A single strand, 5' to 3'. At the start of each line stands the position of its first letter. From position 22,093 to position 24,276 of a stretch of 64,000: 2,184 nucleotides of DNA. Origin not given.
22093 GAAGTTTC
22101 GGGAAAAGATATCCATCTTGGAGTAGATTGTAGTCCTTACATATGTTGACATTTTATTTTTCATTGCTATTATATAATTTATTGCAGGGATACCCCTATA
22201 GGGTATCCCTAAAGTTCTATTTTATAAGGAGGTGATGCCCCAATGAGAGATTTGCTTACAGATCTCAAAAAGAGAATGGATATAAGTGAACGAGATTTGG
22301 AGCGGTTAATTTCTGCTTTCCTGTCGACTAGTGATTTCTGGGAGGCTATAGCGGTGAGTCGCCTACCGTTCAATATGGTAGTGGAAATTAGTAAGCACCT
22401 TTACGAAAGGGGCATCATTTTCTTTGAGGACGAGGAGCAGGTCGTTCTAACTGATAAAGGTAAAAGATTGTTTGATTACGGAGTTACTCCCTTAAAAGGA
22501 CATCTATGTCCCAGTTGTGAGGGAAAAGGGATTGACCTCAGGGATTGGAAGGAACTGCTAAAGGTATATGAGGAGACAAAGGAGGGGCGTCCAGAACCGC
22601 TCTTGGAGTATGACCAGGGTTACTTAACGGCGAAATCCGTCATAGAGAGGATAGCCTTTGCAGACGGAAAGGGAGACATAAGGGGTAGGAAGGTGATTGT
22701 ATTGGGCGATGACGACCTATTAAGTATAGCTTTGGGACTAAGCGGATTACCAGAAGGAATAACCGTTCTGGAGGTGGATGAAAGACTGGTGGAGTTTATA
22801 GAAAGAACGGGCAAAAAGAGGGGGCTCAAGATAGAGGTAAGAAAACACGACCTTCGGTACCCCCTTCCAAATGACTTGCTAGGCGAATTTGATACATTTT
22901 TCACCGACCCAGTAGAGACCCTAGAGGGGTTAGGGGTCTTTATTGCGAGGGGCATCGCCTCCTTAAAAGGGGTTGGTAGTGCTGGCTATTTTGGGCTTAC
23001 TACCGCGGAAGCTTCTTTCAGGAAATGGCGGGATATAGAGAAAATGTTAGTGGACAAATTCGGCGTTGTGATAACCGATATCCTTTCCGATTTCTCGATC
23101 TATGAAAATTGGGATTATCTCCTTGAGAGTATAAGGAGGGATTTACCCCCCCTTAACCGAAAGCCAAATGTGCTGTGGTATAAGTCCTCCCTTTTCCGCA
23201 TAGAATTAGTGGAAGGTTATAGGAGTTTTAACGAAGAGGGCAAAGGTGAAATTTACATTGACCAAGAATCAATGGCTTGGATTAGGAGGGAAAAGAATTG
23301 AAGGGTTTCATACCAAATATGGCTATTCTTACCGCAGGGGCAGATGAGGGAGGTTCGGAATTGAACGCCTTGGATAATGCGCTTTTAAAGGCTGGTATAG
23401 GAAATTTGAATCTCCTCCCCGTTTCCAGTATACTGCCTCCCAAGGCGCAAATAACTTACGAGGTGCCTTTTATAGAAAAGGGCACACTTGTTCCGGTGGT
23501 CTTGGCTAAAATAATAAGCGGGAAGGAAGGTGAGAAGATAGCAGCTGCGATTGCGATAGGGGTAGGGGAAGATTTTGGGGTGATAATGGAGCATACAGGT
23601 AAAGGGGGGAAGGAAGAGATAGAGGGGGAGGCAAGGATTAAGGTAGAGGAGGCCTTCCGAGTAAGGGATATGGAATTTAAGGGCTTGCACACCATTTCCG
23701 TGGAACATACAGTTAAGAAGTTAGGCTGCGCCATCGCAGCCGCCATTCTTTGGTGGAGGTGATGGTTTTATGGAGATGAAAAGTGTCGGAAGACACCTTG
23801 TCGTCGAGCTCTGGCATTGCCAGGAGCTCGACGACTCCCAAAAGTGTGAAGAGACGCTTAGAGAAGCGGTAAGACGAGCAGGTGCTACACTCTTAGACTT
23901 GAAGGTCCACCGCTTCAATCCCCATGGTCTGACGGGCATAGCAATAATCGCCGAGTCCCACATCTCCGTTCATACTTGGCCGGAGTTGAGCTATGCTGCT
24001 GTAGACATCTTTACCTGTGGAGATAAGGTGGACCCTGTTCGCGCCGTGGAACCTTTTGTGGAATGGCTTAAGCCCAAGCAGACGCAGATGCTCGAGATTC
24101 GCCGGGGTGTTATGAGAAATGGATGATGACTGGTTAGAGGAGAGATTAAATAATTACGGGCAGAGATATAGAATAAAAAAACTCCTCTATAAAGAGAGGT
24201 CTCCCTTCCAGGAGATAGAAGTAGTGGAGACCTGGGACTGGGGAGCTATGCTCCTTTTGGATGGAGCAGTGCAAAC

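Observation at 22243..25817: Complete thermophile/archaeal-type long-chain and branched polyamine operon in a bacterium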

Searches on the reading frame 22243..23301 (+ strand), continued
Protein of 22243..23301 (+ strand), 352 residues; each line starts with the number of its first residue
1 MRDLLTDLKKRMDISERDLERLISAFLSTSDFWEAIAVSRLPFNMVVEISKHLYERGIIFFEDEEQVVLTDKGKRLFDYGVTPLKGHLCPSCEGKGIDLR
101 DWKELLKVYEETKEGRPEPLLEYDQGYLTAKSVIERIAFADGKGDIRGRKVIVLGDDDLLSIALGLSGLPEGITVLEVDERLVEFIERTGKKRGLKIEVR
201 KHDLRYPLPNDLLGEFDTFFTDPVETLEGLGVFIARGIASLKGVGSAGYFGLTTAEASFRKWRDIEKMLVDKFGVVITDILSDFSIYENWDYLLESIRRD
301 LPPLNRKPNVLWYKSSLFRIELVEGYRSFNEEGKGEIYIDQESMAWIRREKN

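Call 30: find_encoding_contigs(protein=P0007, flank=6000, max_places=2)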
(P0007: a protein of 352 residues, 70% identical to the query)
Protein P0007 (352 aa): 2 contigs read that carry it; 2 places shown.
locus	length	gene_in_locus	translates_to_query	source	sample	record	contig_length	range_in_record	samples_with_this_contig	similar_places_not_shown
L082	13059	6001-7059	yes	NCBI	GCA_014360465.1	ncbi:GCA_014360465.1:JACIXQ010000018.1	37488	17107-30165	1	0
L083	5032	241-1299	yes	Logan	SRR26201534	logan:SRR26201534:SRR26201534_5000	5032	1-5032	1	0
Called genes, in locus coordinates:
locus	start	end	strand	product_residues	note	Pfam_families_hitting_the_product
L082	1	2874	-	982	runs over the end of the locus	PF00933:Glyco_hydro_3, PF01915:Glyco_hydro_3_C, PF07691:PA14, PF07705:CARDB (faint), PF14310:Fn3-like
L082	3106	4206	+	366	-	PF00571:CBS, PF07136:DUF1385, PF19928:DUF6391 (weak)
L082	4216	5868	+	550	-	PF03485:Arg_tRNA_synt_N, PF00750:tRNA-synt_1d, PF05746:DALR_1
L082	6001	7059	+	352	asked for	PF01861:BpsA_C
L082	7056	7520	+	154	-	PF01862:PvlArgDC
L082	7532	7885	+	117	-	PF02675:AdoMet_dc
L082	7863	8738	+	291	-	PF17284:Spermine_synt_N, PF01564:Spermine_synth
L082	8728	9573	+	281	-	PF00491:Arginase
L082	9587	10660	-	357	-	PF05343:Peptidase_M42, PF01546:Peptidase_M20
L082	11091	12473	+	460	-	PF01476:LysM, PF22310:NMB0315_dom_I (faint), PF23446:LysM1_NFP_LYK (faint), PF23457:LysM2_NFP (faint), PF01476:LysM, PF06347:SH3_4, PF08239:SH3_3, PF00877:NLPC_P60, +4 more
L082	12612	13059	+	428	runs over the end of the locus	PF25145:NfeD1b_N, PF24961:NfeD_membrane, PF01957:NfeD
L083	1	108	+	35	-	?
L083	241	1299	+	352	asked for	PF01861:BpsA_C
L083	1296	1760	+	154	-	PF01862:PvlArgDC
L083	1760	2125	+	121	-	PF02675:AdoMet_dc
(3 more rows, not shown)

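Call 31: find_encoding_contigs(protein=P0012, flank=6000, max_places=2)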
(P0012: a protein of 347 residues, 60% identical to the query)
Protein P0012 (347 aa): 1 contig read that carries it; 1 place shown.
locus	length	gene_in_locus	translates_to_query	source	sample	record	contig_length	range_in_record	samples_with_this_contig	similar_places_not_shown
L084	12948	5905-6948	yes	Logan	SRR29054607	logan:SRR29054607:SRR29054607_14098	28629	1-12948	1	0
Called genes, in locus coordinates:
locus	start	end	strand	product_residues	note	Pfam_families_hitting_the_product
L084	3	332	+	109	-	?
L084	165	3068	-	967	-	PF00150:Cellulase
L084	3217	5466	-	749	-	PF00403:HMA, PF00122:E1-E2_ATPase, PF00702:Hydrolase, PF08282:Hydrolase_3 (faint)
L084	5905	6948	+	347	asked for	PF01861:BpsA_C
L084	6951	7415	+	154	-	PF01862:PvlArgDC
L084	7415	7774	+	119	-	PF02675:AdoMet_dc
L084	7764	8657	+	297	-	PF17284:Spermine_synt_N, PF01564:Spermine_synth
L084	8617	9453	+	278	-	PF00491:Arginase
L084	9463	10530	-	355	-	PF05343:Peptidase_M42, PF01546:Peptidase_M20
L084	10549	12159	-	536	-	PF03717:PBP_dimer, PF00905:Transpeptidase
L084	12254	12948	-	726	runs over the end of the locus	PF00912:Transgly, PF00905:Transpeptidase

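Call 32: find_encoding_contigs(protein=P0003, flank=6000, max_places=2)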
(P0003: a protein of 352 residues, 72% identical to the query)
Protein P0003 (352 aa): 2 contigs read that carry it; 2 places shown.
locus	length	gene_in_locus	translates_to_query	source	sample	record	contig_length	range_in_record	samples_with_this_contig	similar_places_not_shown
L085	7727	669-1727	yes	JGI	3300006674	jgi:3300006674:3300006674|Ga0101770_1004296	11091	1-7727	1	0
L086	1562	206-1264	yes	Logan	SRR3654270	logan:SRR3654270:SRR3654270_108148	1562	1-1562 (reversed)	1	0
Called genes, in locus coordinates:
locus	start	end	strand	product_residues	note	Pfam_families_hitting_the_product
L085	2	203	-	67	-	?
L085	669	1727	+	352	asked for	PF01861:BpsA_C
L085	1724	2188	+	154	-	PF01862:PvlArgDC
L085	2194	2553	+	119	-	PF02675:AdoMet_dc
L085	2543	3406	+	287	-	PF17284:Spermine_synt_N, PF01564:Spermine_synth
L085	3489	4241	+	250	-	PF00491:Arginase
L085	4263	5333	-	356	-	PF05343:Peptidase_M42, PF01546:Peptidase_M20 (weak)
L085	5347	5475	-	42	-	-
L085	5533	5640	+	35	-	-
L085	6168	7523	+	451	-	PF01476:LysM, PF22310:NMB0315_dom_I (faint), PF23446:LysM1_NFP_LYK (faint), PF23462:LysM3_NFP (faint), PF23473:LysM3_LYK4_5 (faint), PF01476:LysM, PF08239:SH3_3, PF00877:NLPC_P60, +1 more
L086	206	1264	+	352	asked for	PF01861:BpsA_C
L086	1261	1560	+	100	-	?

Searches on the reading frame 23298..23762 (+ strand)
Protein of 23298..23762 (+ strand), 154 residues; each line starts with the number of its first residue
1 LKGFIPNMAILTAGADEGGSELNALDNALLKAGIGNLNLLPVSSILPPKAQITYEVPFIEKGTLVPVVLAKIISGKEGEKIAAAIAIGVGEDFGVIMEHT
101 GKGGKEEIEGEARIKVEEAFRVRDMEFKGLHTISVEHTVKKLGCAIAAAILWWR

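Call 3: search_protein_families(library=pfam, proteins=[window:23298-23762:+], max_evalue=0.01)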
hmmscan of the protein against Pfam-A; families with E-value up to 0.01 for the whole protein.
window:23298-23762:+ (154 aa): 1 family
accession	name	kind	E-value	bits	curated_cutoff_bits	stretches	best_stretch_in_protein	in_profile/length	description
PF01862.21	PvlArgDC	-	1.9e-37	129.1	22.7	1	5-152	1-161/161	Pyruvoyl-dependent arginine decarboxylase (PvlArgDC)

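Call 4: search_protein_families(library=ncbifam, proteins=[window:23298-23762:+], max_evalue=0.01)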
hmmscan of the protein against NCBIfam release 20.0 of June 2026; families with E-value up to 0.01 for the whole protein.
window:23298-23762:+ (154 aa): 2 families
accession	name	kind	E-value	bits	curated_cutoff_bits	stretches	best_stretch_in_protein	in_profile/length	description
TIGR00286.1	TIGR00286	equivalog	9.2e-43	145.6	106.95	1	5-152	2-151/152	pyruvoyl-dependent arginine decarboxylase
NF009064.0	PRK12398.1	equivalog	9.9e-15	54.9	207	1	4-150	5-162/165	pyruvoyl-dependent arginine decarboxylase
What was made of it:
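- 23298..23762 (+): pdaD: pyruvoyl-dependent arginine decarboxylase (154 aa, TTG start). TIGR00286 145.6 bits against a cutoff of 107 (call 4).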

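Call 39: search_solved_structures(query=window:23298-23762:+, show_alignments=2, max_evalue=0.001)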
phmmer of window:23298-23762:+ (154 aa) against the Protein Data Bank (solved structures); distinct sequences matched with E-value up to 0.001: 8.
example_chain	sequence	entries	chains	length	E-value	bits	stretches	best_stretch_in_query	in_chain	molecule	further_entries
1n2m_A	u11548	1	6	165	1.3e-35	126.1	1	5-154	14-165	Pyruvoyl-dependent arginine decarboxylase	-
2qqd_C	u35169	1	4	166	7e-35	123.7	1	5-154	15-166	Pyruvoyl-dependent arginine decarboxylase (EC 4.1.1.19) (PvlArgDC)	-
1mt1_B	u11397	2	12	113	1.1e-20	77.6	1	45-154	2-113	PYRUVOYL-DEPENDENT ARGININE DECARBOXYLASE ALPHA CHAIN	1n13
2qqd_B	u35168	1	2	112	1.8e-20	77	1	45-154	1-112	Pyruvoyl-dependent arginine decarboxylase (EC 4.1.1.19) (PvlArgDC)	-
2qqc_B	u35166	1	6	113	2.9e-20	76.3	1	45-154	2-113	Pyruvoyl-dependent arginine decarboxylase subunit alpha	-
1mt1_A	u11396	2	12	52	2.9e-07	34.1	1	5-43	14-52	PYRUVOYL-DEPENDENT ARGININE DECARBOXYLASE BETA CHAIN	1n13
2qqc_A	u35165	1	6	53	3.1e-07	34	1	5-43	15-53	Pyruvoyl-dependent arginine decarboxylase subunit beta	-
2qqd_A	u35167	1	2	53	3.8e-06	30.5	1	5-43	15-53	Pyruvoyl-dependent arginine decarboxylase (EC 4.1.1.19) (PvlArgDC)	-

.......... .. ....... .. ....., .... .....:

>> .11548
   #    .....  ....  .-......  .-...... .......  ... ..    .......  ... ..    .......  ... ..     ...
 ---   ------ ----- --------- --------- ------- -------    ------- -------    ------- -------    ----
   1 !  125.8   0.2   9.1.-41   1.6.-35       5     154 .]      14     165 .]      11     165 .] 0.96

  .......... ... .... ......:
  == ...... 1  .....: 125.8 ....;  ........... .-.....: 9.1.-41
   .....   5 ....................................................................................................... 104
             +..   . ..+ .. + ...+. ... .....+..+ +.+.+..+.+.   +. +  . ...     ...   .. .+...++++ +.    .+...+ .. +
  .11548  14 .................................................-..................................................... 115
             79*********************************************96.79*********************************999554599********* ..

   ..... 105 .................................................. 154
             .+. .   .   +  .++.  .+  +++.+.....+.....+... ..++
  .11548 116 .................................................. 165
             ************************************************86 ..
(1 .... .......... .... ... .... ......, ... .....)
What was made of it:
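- On PdaD (pyruvoyl-dependent arginine decarboxylase): S43|S44 aligns with Mj S52|S53, N38 with N47 and E98 with E109 (call 39).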

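Call 43: find_homologous_proteins(query=window:23298-23762:+, max_evalue=0.00001)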
Query window:23298-23762:+ (154 aa): 178 proteins with E <= 0.00001 among 289 candidates; the best 120 are listed.
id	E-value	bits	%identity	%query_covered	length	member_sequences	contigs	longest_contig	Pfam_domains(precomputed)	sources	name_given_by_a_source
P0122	7.3e-93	327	100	100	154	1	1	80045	PF01862.22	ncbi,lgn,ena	-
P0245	7.3e-71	255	79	100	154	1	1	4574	PF01862.22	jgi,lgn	-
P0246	2.6e-69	250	77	100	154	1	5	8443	PF01862.22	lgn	-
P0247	4.3e-68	246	78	100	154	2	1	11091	PF01862.22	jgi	-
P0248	3.2e-65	237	72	100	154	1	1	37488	PF01862.22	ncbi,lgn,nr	ncbi:arginine decarboxylase, pyruvoyl-dependent [bacterium]|nr:arginine decarboxylase, pyruvoyl-depe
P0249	8.6e-63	229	72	100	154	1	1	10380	PF01862.22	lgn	-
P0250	1.2e-60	222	67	100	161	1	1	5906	PF01862.22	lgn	-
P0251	5.2e-60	220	67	100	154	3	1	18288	PF01862.22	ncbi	ncbi:MAG: pyruvoyl-dependent arginine decarboxylase [bacterium]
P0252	3.0e-58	214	66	100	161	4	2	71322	PF01862.22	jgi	jgi:arginine decarboxylase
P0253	3.6e-57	211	65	100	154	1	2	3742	PF01862.22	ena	-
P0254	1.1e-55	206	65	97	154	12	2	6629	PF01862.22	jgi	jgi:arginine decarboxylase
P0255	8.8e-37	145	55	97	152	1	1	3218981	PF01862.22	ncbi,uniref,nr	ncbi:pyruvoyl-dependent arginine decarboxylase [Heliorestis convoluta]|uniref:Pyruvoyl-dependent arg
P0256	2.9e-36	143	53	96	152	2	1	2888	PF01862.22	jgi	jgi:arginine decarboxylase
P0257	1.4e-35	141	54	97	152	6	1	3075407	PF01862.22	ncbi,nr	ncbi:pyruvoyl-dependent arginine decarboxylase [Heliomicrobium modesticaldum]|nr:arginine decarboxyl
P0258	1.5e-35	141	53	97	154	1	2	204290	PF01862.22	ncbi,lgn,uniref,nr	ncbi:pyruvoyl-dependent arginine decarboxylase [Heliophilum fasciatum]|uniref:Pyruvoyl-dependent arg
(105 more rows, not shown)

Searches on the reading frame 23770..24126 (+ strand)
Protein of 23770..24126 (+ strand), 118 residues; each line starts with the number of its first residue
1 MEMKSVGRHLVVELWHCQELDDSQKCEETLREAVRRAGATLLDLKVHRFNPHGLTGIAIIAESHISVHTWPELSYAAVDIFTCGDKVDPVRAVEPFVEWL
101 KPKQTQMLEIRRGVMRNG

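Call 3: search_protein_families(library=pfam, proteins=[window:23770-24126:+], max_evalue=0.01)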
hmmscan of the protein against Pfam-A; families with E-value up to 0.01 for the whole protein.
window:23770-24126:+ (118 aa): 1 family
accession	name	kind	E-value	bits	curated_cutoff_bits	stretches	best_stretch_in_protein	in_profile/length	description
PF02675.21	AdoMet_dc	-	9e-39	132.6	25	1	9-113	1-107/107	S-adenosylmethionine decarboxylase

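Call 4: search_protein_families(library=ncbifam, proteins=[window:23770-24126:+], max_evalue=0.01)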
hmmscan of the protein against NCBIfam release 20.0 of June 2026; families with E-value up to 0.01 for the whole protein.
window:23770-24126:+ (118 aa): 2 families
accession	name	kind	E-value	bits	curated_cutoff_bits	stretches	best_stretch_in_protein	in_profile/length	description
TIGR03330.1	SAM_DCase_Bsu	equivalog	1e-41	141.8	75.65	1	5-113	2-112/112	adenosylmethionine decarboxylase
TIGR03331.1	SAM_DCase_Eco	equivalog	0.0027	17.1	255.8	0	57-104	104-158/259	adenosylmethionine decarboxylase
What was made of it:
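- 23770..24126 (+): speH: class 1 pyruvoyl S-adenosylmethionine decarboxylase proenzyme (118 aa). TIGR03330 141.8 bits against 75.65 (call 4).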

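Call 40: search_solved_structures(query=window:23770-24126:+, show_alignments=2, max_evalue=0.001)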
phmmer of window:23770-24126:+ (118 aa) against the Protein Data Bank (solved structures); distinct sequences matched with E-value up to 0.001: 6.
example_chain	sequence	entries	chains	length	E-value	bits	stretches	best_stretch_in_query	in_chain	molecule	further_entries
1vr7_A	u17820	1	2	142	4.2e-32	114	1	2-113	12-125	S-adenosylmethionine decarboxylase proenzyme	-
1tlu_A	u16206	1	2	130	6.6e-32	113.3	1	3-113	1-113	S-adenosylmethionine decarboxylase proenzyme, AdoMetDC, SamDC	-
1tmi_A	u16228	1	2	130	1.8e-31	112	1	3-113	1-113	S-adenosylmethionine decarboxylase proenzyme, AdoMetDC, SamDC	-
2iii_A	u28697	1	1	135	9.5e-23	83.8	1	4-115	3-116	S-adenosylmethionine decarboxylase proenzyme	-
3iwb_A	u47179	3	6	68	6.7e-13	52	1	64-113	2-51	S-adenosylmethionine decarboxylase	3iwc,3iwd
3iwb_B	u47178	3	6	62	3.5e-11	46.5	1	3-62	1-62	S-adenosylmethionine decarboxylase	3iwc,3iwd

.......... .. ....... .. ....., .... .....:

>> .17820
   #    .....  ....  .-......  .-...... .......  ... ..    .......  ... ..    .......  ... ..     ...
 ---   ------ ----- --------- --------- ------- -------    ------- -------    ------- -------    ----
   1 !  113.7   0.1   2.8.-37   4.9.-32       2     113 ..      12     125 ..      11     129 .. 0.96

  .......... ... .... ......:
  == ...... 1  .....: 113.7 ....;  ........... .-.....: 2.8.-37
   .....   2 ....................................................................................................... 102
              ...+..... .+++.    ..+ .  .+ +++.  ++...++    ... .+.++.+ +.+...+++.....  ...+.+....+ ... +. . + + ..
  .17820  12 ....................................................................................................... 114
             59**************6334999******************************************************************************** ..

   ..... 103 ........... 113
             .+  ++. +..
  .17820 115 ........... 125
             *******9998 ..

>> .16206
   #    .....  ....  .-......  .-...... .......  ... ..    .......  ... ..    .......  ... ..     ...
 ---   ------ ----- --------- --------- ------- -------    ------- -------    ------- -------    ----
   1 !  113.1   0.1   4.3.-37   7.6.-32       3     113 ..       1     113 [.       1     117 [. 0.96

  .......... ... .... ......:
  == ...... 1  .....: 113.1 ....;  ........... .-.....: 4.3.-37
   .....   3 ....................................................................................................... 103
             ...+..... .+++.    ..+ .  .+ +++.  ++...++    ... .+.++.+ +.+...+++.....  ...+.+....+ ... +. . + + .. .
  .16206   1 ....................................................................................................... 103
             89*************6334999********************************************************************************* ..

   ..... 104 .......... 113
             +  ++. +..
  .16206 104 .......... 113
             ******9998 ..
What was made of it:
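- The PdaD Ser-Ser and SpeH Glu-Ser self-cleavage sites are intact (calls 39, 40).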
